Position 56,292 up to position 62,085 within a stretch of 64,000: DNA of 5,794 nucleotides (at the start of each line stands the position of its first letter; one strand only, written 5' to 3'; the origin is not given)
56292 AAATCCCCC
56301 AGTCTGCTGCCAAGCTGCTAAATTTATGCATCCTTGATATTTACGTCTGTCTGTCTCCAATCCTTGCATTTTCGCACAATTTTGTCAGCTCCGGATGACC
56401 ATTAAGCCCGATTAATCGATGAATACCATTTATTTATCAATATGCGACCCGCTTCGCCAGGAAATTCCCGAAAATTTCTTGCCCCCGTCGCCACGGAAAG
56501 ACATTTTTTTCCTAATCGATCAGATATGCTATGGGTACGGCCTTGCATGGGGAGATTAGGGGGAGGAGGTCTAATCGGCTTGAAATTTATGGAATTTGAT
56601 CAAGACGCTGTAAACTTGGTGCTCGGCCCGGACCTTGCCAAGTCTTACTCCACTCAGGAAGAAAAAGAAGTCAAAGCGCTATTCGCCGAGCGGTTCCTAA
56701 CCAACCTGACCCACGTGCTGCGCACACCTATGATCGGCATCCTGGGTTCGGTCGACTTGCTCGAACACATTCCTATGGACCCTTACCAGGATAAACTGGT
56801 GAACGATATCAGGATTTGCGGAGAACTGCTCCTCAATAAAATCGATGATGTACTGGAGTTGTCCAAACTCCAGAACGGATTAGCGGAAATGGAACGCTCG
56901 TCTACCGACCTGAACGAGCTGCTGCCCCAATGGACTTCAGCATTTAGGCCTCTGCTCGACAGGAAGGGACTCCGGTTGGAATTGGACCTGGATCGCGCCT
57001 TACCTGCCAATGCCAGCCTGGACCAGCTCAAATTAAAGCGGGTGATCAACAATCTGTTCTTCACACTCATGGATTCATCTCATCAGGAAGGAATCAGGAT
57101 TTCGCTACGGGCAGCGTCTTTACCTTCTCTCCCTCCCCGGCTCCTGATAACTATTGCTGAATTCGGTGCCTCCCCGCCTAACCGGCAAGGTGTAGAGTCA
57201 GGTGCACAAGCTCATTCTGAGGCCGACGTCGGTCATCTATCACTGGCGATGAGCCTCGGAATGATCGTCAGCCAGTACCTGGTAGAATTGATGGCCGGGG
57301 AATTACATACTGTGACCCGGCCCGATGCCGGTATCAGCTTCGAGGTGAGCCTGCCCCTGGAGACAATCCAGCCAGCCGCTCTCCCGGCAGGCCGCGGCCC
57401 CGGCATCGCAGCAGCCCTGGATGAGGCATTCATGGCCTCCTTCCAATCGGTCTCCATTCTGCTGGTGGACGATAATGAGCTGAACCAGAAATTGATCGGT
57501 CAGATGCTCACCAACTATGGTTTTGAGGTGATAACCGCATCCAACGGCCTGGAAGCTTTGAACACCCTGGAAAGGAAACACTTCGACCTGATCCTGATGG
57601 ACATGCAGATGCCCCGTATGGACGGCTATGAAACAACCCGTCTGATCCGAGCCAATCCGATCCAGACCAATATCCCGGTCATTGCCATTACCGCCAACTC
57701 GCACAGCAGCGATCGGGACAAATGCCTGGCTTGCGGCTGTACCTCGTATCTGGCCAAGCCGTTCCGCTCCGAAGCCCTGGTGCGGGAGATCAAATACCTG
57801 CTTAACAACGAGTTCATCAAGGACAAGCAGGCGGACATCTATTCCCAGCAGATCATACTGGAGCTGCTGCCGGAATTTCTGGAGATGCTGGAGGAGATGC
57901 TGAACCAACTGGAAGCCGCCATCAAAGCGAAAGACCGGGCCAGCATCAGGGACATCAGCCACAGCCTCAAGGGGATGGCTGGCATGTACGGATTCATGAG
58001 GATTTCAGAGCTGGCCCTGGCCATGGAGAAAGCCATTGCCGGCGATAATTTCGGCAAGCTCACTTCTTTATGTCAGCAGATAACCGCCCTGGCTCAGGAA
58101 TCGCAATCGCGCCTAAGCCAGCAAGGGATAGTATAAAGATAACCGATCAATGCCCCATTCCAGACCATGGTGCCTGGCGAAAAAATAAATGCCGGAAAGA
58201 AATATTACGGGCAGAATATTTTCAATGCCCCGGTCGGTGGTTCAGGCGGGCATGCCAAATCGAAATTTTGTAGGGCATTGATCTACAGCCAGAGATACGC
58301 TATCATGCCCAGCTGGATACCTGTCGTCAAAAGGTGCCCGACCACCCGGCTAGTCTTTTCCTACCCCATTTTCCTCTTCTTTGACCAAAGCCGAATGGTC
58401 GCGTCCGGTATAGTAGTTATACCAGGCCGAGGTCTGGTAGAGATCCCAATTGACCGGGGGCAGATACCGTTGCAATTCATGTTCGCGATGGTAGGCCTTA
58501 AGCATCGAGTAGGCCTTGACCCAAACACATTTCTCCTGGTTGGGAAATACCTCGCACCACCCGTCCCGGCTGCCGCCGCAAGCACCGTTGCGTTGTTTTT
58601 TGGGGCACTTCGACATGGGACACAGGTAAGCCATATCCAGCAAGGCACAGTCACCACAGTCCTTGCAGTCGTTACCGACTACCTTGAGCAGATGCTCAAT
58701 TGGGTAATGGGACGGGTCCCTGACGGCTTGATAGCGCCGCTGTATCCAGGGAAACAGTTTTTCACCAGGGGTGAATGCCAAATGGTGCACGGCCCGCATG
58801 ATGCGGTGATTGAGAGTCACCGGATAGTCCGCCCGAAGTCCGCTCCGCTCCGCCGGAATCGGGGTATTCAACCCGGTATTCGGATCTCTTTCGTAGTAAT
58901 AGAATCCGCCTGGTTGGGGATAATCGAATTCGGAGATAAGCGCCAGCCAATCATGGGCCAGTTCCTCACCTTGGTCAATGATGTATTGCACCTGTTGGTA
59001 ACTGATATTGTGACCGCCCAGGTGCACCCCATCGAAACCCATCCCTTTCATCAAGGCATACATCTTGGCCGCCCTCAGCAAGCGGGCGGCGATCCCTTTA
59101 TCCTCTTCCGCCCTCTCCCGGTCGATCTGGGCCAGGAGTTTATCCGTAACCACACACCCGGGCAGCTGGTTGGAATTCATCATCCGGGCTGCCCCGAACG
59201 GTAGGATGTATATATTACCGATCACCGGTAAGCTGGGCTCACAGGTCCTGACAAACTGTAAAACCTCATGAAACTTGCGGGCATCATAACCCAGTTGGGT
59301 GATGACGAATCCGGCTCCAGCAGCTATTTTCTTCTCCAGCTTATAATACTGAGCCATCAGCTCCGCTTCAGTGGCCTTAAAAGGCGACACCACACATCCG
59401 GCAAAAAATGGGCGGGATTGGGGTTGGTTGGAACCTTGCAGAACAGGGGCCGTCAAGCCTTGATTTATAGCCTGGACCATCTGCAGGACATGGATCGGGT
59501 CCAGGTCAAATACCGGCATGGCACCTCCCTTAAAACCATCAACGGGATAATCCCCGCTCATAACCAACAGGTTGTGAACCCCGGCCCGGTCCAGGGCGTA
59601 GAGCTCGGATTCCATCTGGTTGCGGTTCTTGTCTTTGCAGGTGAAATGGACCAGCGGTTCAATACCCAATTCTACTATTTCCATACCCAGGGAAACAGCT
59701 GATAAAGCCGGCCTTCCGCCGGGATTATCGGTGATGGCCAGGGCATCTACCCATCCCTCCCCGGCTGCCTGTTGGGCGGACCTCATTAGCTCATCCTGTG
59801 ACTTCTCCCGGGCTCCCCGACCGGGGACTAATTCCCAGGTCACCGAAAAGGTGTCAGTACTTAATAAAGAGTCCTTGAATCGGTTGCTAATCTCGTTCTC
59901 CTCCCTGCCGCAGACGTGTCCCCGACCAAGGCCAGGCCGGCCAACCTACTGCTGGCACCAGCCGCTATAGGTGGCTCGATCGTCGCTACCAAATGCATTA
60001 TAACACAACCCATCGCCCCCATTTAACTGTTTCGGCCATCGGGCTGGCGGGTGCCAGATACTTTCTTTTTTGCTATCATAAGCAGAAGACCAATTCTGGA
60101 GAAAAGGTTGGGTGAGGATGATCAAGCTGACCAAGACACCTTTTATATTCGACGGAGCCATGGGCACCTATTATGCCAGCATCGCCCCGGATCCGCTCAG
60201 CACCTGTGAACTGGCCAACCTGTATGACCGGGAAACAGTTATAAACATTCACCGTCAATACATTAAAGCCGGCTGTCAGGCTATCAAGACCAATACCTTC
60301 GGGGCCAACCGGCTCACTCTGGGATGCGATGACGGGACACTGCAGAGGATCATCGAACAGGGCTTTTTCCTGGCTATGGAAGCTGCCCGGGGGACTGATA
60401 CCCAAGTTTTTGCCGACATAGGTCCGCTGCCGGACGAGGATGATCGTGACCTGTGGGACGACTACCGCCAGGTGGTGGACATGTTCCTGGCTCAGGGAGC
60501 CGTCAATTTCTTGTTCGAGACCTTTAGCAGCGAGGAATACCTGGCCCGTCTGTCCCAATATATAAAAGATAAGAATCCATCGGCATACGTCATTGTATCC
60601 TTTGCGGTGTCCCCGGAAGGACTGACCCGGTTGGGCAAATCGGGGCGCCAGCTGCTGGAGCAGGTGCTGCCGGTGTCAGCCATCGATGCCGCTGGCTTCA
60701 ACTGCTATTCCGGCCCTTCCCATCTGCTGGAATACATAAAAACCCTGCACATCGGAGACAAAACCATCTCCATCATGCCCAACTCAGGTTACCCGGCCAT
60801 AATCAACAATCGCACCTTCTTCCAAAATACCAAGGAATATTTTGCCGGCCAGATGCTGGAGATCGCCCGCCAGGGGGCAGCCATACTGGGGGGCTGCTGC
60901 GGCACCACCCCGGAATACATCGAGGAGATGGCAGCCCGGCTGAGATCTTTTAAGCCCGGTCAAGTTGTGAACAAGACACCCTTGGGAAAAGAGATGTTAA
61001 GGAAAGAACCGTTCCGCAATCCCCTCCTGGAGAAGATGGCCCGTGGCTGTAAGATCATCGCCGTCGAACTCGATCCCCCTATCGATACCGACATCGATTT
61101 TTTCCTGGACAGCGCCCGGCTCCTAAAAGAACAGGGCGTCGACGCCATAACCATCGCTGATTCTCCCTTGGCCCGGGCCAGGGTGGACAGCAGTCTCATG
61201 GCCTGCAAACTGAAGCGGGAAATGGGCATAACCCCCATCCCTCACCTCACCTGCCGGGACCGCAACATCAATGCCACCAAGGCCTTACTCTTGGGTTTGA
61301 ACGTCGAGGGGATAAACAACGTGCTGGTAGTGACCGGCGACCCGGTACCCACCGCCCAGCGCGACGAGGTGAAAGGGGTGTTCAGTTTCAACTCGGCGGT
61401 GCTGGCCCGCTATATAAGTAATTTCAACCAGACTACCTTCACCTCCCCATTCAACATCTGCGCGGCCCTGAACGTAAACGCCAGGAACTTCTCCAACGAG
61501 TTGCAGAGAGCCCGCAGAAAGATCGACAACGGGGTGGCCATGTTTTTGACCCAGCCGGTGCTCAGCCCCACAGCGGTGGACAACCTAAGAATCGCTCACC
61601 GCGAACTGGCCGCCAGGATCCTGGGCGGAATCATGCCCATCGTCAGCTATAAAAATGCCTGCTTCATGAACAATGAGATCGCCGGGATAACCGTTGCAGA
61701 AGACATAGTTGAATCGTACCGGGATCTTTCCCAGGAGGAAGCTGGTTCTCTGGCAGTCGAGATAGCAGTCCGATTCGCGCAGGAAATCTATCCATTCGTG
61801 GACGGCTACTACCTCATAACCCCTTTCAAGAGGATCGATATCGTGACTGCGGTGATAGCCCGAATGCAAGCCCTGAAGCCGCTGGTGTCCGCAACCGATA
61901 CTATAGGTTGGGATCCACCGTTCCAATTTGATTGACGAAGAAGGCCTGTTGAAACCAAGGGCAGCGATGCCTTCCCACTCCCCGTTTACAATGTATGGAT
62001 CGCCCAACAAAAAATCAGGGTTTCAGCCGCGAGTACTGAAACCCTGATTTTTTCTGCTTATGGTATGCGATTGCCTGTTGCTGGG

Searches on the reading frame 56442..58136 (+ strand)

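Call 52: search_protein_families(library=pfam, proteins=[window:56442-58136:+], max_evalue=0.01)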
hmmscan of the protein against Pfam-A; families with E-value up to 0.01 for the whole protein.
window:56442-58136:+ (564 aa): 5 families
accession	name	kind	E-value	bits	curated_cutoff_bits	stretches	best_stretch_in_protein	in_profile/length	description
PF00072.30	Response_reg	-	1.5e-30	106.1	30.2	1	339-450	1-110/111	Response regulator receiver domain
PF01627.28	Hpt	-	3.3e-14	53.3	24.6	1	474-549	1-73/84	Hpt domain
PF00512.31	HisKA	-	3.8e-11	43.3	26.9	1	83-146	3-66/66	His Kinase A (phospho-acceptor) domain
PF23198.2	PDE8A_N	-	3e-05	24.4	29.6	1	337-429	10-104/147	PDE8A-like, N-terminal domain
PF02518.31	HATPase_c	-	0.00039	21.3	26.4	1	194-307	2-110/111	Histidine kinase-, DNA gyrase B-, and HSP90-like ATPase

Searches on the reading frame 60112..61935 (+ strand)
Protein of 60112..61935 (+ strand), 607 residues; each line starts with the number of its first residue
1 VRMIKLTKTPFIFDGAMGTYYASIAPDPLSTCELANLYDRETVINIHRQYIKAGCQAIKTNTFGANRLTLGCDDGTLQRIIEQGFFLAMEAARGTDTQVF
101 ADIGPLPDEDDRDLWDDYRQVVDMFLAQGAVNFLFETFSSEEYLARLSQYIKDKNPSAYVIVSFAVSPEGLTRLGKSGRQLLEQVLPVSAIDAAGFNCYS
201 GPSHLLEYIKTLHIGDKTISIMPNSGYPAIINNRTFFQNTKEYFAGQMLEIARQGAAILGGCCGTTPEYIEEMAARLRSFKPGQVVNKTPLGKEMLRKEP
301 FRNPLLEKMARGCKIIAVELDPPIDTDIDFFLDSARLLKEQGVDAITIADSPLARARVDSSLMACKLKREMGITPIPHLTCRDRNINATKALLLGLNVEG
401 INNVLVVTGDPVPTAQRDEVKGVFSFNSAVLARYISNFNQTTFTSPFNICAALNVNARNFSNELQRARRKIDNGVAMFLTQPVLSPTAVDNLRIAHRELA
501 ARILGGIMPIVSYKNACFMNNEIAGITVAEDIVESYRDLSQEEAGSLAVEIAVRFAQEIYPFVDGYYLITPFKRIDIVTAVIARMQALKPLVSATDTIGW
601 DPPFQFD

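Call 92: search_protein_families(library=ncbifam, proteins=[window:60112-61935:+], max_evalue=0.00001)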
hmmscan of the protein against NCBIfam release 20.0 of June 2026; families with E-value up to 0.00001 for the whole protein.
window:60112-61935:+ (607 aa): 8 families
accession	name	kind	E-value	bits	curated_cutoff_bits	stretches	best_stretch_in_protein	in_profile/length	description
NF006396.0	PRK08645.1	equivalog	1.3e-187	624.6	453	1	5-587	7-604/611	bifunctional homocysteine S-methyltransferase/methylenetetrahydrofolate reductase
NF007020.0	PRK09485.1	equivalog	5.6e-23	81.5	215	1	8-278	11-304/306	homocysteine S-methyltransferase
TIGR02082.1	metH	equivalog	5.7e-23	80.5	1010.85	1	133-287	165-322/1182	methionine synthase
NF007024.0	PRK09490.1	equivalog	3.7e-22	78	1497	1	117-289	166-341/1234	methionine synthase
NF005718.0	PRK07534.1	equivalog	1.6e-21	76.9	338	1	7-286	12-303/337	betaine--homocysteine S-methyltransferase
TIGR00676.1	fadh2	equivalog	6.4e-16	58.5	293.7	1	360-559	46-248/275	methylenetetrahydrofolate reductase [NAD(P)H]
TIGR00677.1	fadh2_euk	equivalog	5.3e-13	48.9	310.05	1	361-560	48-250/281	methylenetetrahydrofolate reductase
NF006950.0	PRK09432.1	equivalog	2.7e-07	30.2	382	1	356-543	66-246/296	methylenetetrahydrofolate reductase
